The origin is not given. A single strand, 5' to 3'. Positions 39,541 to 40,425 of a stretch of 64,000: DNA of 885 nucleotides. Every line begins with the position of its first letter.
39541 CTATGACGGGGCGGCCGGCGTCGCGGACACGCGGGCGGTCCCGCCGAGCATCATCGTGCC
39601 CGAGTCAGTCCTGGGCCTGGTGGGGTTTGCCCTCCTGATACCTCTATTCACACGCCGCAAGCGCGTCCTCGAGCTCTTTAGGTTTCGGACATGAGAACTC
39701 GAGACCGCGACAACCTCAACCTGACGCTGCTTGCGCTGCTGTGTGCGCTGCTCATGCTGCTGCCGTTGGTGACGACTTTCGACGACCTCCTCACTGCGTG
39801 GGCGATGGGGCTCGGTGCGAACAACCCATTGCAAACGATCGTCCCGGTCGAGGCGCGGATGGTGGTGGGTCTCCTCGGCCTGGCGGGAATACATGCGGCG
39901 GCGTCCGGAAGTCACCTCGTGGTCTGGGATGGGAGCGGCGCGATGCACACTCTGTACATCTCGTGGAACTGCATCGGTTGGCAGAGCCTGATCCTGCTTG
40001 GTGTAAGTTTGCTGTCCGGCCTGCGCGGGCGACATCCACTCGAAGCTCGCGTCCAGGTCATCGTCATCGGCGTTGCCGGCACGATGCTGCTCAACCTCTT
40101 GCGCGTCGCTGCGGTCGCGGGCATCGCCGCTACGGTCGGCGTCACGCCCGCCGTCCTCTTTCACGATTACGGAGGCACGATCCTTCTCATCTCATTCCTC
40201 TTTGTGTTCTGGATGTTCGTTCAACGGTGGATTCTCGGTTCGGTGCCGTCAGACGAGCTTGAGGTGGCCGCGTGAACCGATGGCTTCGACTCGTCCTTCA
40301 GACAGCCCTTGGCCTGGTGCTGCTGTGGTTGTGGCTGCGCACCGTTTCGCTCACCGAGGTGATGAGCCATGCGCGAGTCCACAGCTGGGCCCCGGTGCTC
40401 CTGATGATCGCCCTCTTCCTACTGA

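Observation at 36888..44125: Five-gene translationally coupled envelope-glycan operon built around a mini-exosortase whose apparent substrate is the synthase itself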

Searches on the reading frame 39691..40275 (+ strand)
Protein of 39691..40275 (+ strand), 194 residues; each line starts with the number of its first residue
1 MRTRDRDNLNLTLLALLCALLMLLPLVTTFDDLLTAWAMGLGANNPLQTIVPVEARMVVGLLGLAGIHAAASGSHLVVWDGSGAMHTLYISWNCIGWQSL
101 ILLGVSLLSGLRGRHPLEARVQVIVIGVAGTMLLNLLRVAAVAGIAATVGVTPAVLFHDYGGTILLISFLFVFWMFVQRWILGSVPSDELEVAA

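Call 4: search_protein_families(library=ncbifam, proteins=[window:39691-40275:+], max_evalue=0.01)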
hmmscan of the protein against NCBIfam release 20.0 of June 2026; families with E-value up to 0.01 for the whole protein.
window:39691-40275:+ (194 aa): 6 families
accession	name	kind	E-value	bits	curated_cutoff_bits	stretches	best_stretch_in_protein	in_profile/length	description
TIGR04178.1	exo_archaeo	signature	5.4e-08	33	23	1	89-178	2-93/97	exosortase/archaeosortase family protein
TIGR03762.1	archaeo_artC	exception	3.3e-07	30.4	100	1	59-175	153-271/274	archaeosortase C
TIGR04297.1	thauma_sortase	exception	2.3e-06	27.3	250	1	44-177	150-286/307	thaumarchaeosortase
NF046081.1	exosort_XrtX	exception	9.3e-06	25.6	170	1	45-177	34-158/168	exosortase X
NF033464.1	cyanoexo_CrtC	exception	0.0023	17.6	225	1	42-181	140-275/278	cyanoexosortase C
TIGR03110.1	exosort_Gpos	exception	0.0043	17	102.75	1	57-176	56-174/187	exosortase family protein XrtG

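Call 5: search_protein_families(library=pfam, proteins=[window:39691-40275:+], max_evalue=0.01)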
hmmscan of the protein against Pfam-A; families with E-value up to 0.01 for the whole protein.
window:39691-40275:+ (194 aa): 0 families

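Call 7: search_protein_families(library=pfam, proteins=[window:39691-40275:+], max_evalue=10)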
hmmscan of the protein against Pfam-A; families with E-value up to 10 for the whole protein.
window:39691-40275:+ (194 aa): 2 families
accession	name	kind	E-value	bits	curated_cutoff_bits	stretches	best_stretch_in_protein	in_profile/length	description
PF10066.14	DUF2304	-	1.6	9.5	25.5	0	103-177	12-86/106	Uncharacterized conserved protein (DUF2304)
PF11119.13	DUF2633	-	2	8.8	25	1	163-173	14-24/43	Protein of unknown function (DUF2633)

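Call 8: find_homologous_proteins(query=window:39691-40272:+, max_evalue=0.001)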
Query window:39691-40272:+ (194 aa): 1452 proteins with E <= 0.001 among 3924 candidates; the best 120 are listed.
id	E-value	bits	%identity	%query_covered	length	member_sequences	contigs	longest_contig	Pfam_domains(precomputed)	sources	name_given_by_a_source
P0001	3.8e-108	378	90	99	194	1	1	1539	-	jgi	jgi:exosortase/archaeosortase family protein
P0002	1.5e-107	376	91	100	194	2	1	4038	-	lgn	-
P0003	3.2e-107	375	90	100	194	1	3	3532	-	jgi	jgi:exosortase/archaeosortase family protein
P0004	7.2e-107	373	91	99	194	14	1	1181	-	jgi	jgi:exosortase/archaeosortase family protein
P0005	7.6e-107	373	89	100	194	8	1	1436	-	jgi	jgi:Transmembrane exosortase (Exosortase_EpsH).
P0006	8.1e-107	373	90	100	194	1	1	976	-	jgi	jgi:exosortase/archaeosortase family protein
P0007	1.3e-106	373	88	100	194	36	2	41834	-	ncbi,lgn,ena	ncbi:MAG TPA: exosortase/archaeosortase family protein [Candidatus Dormibacteraeota bacterium]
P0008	1.9e-106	372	87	100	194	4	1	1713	-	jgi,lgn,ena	-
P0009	2.6e-106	372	87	100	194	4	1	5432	-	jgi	jgi:exosortase/archaeosortase family protein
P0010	3.1e-106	371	89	100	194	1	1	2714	-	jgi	jgi:exosortase/archaeosortase family protein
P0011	3.6e-106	371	89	100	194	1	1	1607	-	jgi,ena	-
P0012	4.5e-106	371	88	100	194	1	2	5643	-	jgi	jgi:exosortase/archaeosortase family protein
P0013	7.2e-106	370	89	100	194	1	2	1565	-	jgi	jgi:exosortase/archaeosortase family protein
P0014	9.6e-106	370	88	100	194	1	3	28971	-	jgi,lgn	jgi:exosortase/archaeosortase family protein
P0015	1.1e-105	370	88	100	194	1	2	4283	-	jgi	jgi:exosortase/archaeosortase family protein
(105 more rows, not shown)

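Call 9: find_related_loci(query=window:39691-40272:+, collection=genome_contigs, flank=10000)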
Query window:39691-40272:+ (194 aa) in genome_contigs; peptide patterns used: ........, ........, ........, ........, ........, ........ (x = any residue, [..] = any of these).
195 stretches matched a pattern; 48 encode a relative of the query (tblastn E <= 1e-3); 48 distinct loci.
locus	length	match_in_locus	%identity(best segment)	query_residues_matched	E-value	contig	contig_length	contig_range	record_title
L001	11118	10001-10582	88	1-194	1e-111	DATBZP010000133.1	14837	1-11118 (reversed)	MAG TPA_asm: Candidatus Dormiibacterota bacterium isolate SMAG_U7622 k141_222764, whole genome shotgun sequence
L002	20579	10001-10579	86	1-194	2e-106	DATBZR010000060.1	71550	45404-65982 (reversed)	MAG TPA_asm: Candidatus Dormiibacterota bacterium isolate SMAG_U7624 k141_184789, whole genome shotgun sequence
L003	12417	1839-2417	86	1-194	3e-106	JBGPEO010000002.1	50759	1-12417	MAG: Candidatus Dormibacteraceae bacterium isolate OBJ_0618_7090110_89 k141_7941287_length_50759_cov_38.6040, whole geno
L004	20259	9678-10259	83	1-194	3e-106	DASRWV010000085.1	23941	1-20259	MAG TPA_asm: Nitrosotalea sp. isolate SMAG_U11466 k141_461926, whole genome shotgun sequence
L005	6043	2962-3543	85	1-194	3e-100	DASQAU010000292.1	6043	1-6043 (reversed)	MAG TPA_asm: Candidatus Eisenbacteria bacterium isolate SMAG_U11653 k141_481583, whole genome shotgun sequence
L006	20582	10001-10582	89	1-194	1e-99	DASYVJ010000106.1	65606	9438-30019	MAG TPA_asm: Candidatus Dormiibacterota bacterium isolate SMAG_U6251 k141_87550, whole genome shotgun sequence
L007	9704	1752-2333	84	1-194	3e-99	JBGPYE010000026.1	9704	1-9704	MAG: Candidatus Dormibacteraceae bacterium isolate OBJ1_062018_090_20 k141_1373470_length_9704_cov_12.7503, whole genome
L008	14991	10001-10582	81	1-194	1e-95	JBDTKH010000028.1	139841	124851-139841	MAG: Candidatus Dormiibacterota bacterium isolate cluster2_bin.72 k127_817469, whole genome shotgun sequence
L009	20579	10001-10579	83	1-194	1e-91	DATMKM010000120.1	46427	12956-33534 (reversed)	MAG TPA_asm: Candidatus Acidoferrum sp. isolate SMAG_U12771 k141_3059077, whole genome shotgun sequence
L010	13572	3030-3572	80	1-182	2e-91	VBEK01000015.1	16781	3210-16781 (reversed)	MAG: Chloroflexi bacterium isolate CF_24 14_0927_05_40cm_scaffold_1765, whole genome shotgun sequence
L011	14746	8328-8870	76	4-184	2e-91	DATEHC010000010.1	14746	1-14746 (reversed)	MAG TPA_asm: Candidatus Dormiibacterota bacterium isolate SMAG_U8801 k141_167352, whole genome shotgun sequence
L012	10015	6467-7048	86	1-194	2e-90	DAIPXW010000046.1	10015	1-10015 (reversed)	MAG TPA_asm: Candidatus Dormiibacterota bacterium isolate CTOTU1572 NODE_116_length_10015_cov_5.134839, whole genome sho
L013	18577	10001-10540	82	3-182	5e-89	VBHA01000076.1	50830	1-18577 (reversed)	MAG: Chloroflexi bacterium isolate CF_92 14_1009_09_20cm_scaffold_627, whole genome shotgun sequence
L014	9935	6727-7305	76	1-193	3e-88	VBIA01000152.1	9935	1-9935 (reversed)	MAG: Chloroflexi bacterium isolate CF_118 14_0929_02_40cm_scaffold_5539, whole genome shotgun sequence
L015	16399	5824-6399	91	1-192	7e-87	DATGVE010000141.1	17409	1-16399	MAG TPA_asm: Candidatus Eisenbacteria bacterium isolate SMAG_U10548 k141_1029951, whole genome shotgun sequence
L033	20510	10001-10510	58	13-182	8e-57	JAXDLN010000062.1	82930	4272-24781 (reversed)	MAG: Chloroflexota bacterium isolate BP_619 scaffold_2896026, whole genome shotgun sequence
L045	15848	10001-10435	45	30-174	3e-35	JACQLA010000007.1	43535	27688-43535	MAG: Candidatus Microgenomates bacterium isolate NC_groundwater_1191_Ag_S-0.1um_40_427 S_p1_S3_coassembly_k141_2128642,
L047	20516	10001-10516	39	5-174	2e-33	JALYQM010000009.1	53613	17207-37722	MAG: bacterium isolate MDV bin63 SD1454-56_k127_624291, whole genome shotgun sequence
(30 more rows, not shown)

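Call 30: search_protein_families(library=ncbifam, proteins=[L045:9926-10480:+, L047:9902-10546:+, L045:12923-15529:-, L045:10496-12685:-], max_evalue=0.01)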
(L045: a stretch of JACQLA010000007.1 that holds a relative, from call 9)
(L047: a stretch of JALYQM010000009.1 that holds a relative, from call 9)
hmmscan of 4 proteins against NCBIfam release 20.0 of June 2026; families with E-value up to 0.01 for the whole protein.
L045:9926-10480:+ (185 aa): 6 families
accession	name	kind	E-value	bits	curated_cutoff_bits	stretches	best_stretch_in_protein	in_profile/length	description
TIGR03762.1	archaeo_artC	exception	2.9e-10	40.4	100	1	32-172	132-271/274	archaeosortase C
NF046081.1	exosort_XrtX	exception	1.8e-09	37.7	170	1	41-172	30-157/168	exosortase X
TIGR04178.1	exo_archaeo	signature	2.7e-09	37.2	23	1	84-172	1-91/97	exosortase/archaeosortase family protein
NF033464.1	cyanoexo_CrtC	exception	3.7e-06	26.7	225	1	16-168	124-266/278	cyanoexosortase C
NF046083.1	exosort_XrtY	exception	0.00037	20.4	160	1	10-168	15-160/168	exosortase Y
TIGR03110.1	exosort_Gpos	exception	0.0055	16.6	102.75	0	30-170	36-172/187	exosortase family protein XrtG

L047:9902-10546:+ (215 aa): 5 families
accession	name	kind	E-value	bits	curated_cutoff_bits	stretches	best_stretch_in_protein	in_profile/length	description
TIGR04178.1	exo_archaeo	signature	2.9e-10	40.3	23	1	119-207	1-91/97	exosortase/archaeosortase family protein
TIGR03110.1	exosort_Gpos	exception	9.5e-05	22.4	102.75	1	77-204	44-171/187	exosortase family protein XrtG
TIGR03762.1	archaeo_artC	exception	0.00037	20.4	100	1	74-206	138-270/274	archaeosortase C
TIGR00949.1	2A76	subfamily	0.0014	18.4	183.95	1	8-77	106-175/185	homoserine/threonine efflux transporter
NF033464.1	cyanoexo_CrtC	exception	0.0064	16.1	225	1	85-205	154-269/278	cyanoexosortase C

L045:12923-15529:- (868 aa): 0 families

L045:10496-12685:- (729 aa): 3 families
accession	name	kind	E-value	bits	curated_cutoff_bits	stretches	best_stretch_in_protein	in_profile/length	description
NF047446.1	barrel_OmpL47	domain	3.4e-28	97.9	40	3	226-283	5-62/68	OmpL47-type beta-barrel domain-containing protein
NF047441.1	Lepto_OmpL47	equivalog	5.7e-19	68.9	250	2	201-394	50-233/336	multi-beta-barrel domain surface protein OmpL47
NF038114.1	rightmost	domain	0.00014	22.2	35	1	612-690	4-88/113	PxKF domain-containing protein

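Call 40: search_protein_representatives(protein=window:39691-40272:+)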
Query: 194 residues. Proteins with E-value up to 0.001 (for the whole library): 266; up to 1e-10: 142; up to 1e-30: 20. The best 150 are listed.
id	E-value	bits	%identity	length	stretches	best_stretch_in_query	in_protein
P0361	5.4e-70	251.5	64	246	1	1-192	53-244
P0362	9.0e-66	237.7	77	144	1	51-194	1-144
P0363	2.2e-59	216.8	72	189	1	1-136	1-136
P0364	3.3e-53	196.7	79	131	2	1-102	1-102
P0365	1.9e-49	184.4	68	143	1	1-139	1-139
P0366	3.6e-49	183.5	51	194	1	4-186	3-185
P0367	1.1e-43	165.7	49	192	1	6-187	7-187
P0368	3.2e-41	157.6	81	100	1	22-119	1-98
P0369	7.3e-41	156.5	82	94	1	102-194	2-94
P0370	9.3e-37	143.1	41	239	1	13-183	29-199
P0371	2.5e-36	141.7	83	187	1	1-84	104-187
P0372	2.4e-35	138.5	42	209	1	10-182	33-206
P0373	4.7e-35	137.5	40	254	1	13-185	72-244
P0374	7.3e-35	136.9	51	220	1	12-163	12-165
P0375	1.3e-32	129.5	41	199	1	13-186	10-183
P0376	2.0e-32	128.9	36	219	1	6-185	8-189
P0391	4.6e-28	114.7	47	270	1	20-182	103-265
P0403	8.5e-25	104.0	37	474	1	9-190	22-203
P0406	2.7e-24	102.4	32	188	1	10-183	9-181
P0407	5.6e-24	101.4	39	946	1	12-179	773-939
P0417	8.9e-23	97.5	40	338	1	16-179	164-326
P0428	8.5e-21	91.0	35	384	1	8-182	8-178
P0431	1.0e-20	90.7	37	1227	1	13-177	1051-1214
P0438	1.4e-19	87.1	35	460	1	21-183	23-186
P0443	1.2e-18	84.0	36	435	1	10-182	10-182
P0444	1.4e-18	83.8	30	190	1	11-183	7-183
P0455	1.3e-16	77.3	30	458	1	12-177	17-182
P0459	1.0e-15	74.4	32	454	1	12-183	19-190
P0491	5.0e-12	62.4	27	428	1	12-189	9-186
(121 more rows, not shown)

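Call 41: search_protein_families(library=pfam, proteins=[P0407, P0431, P0403, P0438, P0443, P0455, P0459, P0491, P0428, P0417], max_evalue=0.001)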
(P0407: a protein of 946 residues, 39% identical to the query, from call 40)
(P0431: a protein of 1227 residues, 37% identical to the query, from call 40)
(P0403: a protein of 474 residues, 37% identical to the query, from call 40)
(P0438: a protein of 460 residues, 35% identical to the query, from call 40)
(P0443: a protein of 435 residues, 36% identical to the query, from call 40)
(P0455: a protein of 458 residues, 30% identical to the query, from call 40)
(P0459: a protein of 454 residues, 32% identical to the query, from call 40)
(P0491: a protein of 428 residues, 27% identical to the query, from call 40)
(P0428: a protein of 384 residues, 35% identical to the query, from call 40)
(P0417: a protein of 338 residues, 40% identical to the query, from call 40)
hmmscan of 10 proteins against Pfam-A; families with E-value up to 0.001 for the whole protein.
P0407 (946 aa): 4 families
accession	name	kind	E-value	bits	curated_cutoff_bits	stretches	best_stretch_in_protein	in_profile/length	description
PF00535.33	Glycos_transf_2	-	3.7e-20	73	23.3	1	92-208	1-110/168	Glycosyl transferase family 2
PF13641.12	Glyco_tranf_2_3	-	7e-20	72.5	27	1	91-339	3-230/230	Glycosyltransferase like family 2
PF13632.12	Glyco_trans_2_3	-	2.2e-18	67.2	27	1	180-388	2-168/198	Glycosyl transferase family group 2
PF09721.15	Exosortase_EpsH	-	1.3e-08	35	25.7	1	731-936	77-250/254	Transmembrane exosortase (Exosortase_EpsH)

P0431 (1227 aa): 4 families
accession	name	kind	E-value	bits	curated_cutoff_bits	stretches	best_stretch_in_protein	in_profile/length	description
PF13641.12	Glyco_tranf_2_3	-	2.7e-21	77.1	27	2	77-189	1-111/230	Glycosyltransferase like family 2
PF00535.33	Glycos_transf_2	-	8e-21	75.1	23.3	1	81-194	1-108/168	Glycosyl transferase family 2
PF13632.12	Glyco_trans_2_3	-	7.6e-16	59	27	1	255-452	28-197/198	Glycosyl transferase family group 2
PF13506.12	Glyco_transf_21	-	0.00079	19.4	21.7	0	278-366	80-173/174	Glycosyl transferase family 21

P0403 (474 aa): 1 family
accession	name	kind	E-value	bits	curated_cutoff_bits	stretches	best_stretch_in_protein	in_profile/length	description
PF09721.15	Exosortase_EpsH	-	0.00017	21.5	25.7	1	51-189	115-250/254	Transmembrane exosortase (Exosortase_EpsH)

P0438 (460 aa): 0 families

P0443 (435 aa): 0 families

P0455 (458 aa): 0 families

P0459 (454 aa): 0 families

P0491 (428 aa): 1 family
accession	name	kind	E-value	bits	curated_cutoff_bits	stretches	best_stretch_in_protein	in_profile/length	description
PF14729.13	DUF4467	-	0.00015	22.5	25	1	346-392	28-72/94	Domain of unknown function with cystatin-like fold (DUF4467)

P0428 (384 aa): 10 families
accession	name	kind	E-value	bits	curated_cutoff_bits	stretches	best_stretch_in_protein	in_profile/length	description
PF08241.18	Methyltransf_11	-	5.4e-21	75.5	21.2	1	224-317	1-95/95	Methyltransferase domain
PF13649.12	Methyltransf_25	-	7.6e-18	65.4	27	1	224-313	2-97/97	Methyltransferase domain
PF08242.18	Methyltransf_12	-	1.1e-17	64.9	30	1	224-315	1-98/98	Methyltransferase domain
PF13847.12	Methyltransf_31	-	1.4e-17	64.2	27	1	224-319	8-111/145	Methyltransferase domain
PF13489.12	Methyltransf_23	-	7.4e-17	62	27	1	209-365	11-160/164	Methyltransferase domain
PF05401.17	NodS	-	6.4e-07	29.8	24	1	201-300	24-124/201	Nodulation protein S (NodS)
PF01209.24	Ubie_methyltran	-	1.5e-06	28.2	20.1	1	204-317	32-151/233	ubiE/COQ5 methyltransferase family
PF07021.18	MetW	-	2.5e-05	24.4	21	1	221-311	15-104/193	Methionine biosynthesis protein MetW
PF05175.20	MTS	-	3e-05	24.2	23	1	210-317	22-138/170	Methyltransferase small domain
PF05219.18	DREV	-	0.00022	20.9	26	1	216-322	91-191/265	DREV methyltransferase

P0417 (338 aa): 1 family
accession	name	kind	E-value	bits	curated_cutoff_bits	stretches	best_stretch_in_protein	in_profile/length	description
PF09721.15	Exosortase_EpsH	-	7.2e-08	32.6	25.7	1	124-324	80-251/254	Transmembrane exosortase (Exosortase_EpsH)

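Call 46: list_cluster_members(proteins=[P0407, P0431, P0403, P0438, P0443, P0455, P0459, P0491, P0391, P0417])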
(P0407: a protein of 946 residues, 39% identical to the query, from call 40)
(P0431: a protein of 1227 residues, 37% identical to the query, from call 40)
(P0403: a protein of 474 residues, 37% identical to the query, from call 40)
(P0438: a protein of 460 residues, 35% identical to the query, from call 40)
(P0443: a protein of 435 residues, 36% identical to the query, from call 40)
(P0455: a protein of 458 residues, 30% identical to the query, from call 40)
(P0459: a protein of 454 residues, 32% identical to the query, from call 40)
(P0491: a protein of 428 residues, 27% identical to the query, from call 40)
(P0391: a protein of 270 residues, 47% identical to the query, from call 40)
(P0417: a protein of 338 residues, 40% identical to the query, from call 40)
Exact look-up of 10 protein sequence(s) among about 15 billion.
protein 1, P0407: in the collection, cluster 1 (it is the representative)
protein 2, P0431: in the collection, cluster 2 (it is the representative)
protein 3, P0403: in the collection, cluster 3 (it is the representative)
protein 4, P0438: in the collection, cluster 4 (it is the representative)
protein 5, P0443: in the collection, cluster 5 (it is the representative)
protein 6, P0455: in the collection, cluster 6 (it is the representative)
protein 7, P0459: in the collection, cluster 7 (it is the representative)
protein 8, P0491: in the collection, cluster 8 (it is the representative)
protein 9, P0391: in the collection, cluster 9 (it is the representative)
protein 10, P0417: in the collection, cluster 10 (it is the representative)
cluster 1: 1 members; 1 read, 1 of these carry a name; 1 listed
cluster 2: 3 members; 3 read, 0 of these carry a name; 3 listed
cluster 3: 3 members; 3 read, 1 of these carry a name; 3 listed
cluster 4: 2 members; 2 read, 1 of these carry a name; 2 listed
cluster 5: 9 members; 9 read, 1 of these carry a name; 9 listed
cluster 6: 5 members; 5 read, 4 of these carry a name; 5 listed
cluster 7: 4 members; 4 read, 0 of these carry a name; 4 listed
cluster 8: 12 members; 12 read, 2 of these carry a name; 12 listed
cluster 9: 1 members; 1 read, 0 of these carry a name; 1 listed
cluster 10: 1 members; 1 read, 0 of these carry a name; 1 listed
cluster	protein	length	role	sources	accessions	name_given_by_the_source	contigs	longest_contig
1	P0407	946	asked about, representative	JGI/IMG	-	exosortase/archaeosortase family protein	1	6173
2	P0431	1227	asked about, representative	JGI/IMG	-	-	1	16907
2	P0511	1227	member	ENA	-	-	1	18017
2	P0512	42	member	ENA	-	-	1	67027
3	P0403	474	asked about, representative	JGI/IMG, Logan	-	exosortase/archaeosortase family protein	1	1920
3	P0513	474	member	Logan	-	-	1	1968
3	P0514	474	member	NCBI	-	-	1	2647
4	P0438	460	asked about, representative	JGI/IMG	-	exosortase/archaeosortase family protein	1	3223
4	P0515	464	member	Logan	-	-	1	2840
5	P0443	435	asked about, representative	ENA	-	-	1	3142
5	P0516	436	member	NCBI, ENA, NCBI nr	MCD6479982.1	exosortase/archaeosortase family protein [Candidatus Bathyarchaeota archaeon]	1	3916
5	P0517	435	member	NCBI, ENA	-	-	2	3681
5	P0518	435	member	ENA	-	-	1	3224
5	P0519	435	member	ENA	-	-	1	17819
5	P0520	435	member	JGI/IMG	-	-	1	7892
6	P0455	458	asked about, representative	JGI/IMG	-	exosortase/archaeosortase family protein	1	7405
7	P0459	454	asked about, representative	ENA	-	-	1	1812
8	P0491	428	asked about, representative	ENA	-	-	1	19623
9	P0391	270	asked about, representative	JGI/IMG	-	-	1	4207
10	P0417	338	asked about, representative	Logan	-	-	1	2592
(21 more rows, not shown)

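Call 48: find_encoding_contigs(protein=P0431, flank=8000, max_places=2)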
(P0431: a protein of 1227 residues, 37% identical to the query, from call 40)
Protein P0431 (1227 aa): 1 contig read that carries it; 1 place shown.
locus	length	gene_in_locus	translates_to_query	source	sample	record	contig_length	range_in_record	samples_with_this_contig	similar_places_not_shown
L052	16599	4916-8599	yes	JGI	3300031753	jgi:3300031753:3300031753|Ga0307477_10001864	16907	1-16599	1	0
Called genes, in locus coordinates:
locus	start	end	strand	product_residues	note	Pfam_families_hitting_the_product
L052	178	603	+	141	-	PF01325:Fe_dep_repress, PF02742:Fe_dep_repr_C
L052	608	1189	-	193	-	PF00293:NUDIX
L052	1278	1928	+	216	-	-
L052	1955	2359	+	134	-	PF04756:OST3_OST6 (weak), PF00085:Thioredoxin, PF13098:Thioredoxin_2 (weak)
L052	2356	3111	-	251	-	PF12850:Metallophos_2 (weak)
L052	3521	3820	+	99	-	-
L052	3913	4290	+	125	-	PF18902:DUF5658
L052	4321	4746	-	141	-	-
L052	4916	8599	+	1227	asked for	PF13506:Glyco_transf_21 (faint), PF13641:Glyco_tranf_2_3, PF00535:Glycos_transf_2, PF13632:Glyco_trans_2_3, PF13641:Glyco_tranf_2_3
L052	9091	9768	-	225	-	-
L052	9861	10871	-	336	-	PF01895:PhoU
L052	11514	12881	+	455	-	-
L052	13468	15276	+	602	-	PF00437:T2SSE, PF23989:PilB3_C (weak)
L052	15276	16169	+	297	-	PF00482:T2SSF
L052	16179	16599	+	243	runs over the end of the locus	?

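Call 49: find_encoding_contigs(protein=P0491, flank=6000, max_places=2)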
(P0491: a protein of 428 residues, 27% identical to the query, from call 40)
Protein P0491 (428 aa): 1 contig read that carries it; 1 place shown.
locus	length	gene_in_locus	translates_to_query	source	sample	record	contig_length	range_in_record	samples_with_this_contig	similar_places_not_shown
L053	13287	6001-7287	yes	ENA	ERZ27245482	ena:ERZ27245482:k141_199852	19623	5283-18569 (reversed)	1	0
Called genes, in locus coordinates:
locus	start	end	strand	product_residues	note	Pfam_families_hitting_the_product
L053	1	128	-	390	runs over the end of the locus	PF02005:TRM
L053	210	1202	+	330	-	PF01978:TrmB (faint)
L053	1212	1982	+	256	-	PF01656:CbiA, PF10609:ParA, PF13614:AAA_31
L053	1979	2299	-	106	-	PF03551:PadR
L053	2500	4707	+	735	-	PF13506:Glyco_transf_21 (faint), PF00535:Glycos_transf_2, PF13641:Glyco_tranf_2_3, PF13632:Glyco_trans_2_3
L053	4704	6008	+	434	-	-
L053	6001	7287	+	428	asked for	-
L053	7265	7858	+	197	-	PF09721:Exosortase_EpsH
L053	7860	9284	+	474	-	-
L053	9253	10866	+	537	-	PF09823:DUF2357, PF04411:PDDEXK_7 (weak)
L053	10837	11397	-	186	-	-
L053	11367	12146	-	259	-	-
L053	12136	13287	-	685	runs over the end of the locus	PF02463:SMC_N, PF13175:AAA_15, PF13476:AAA_23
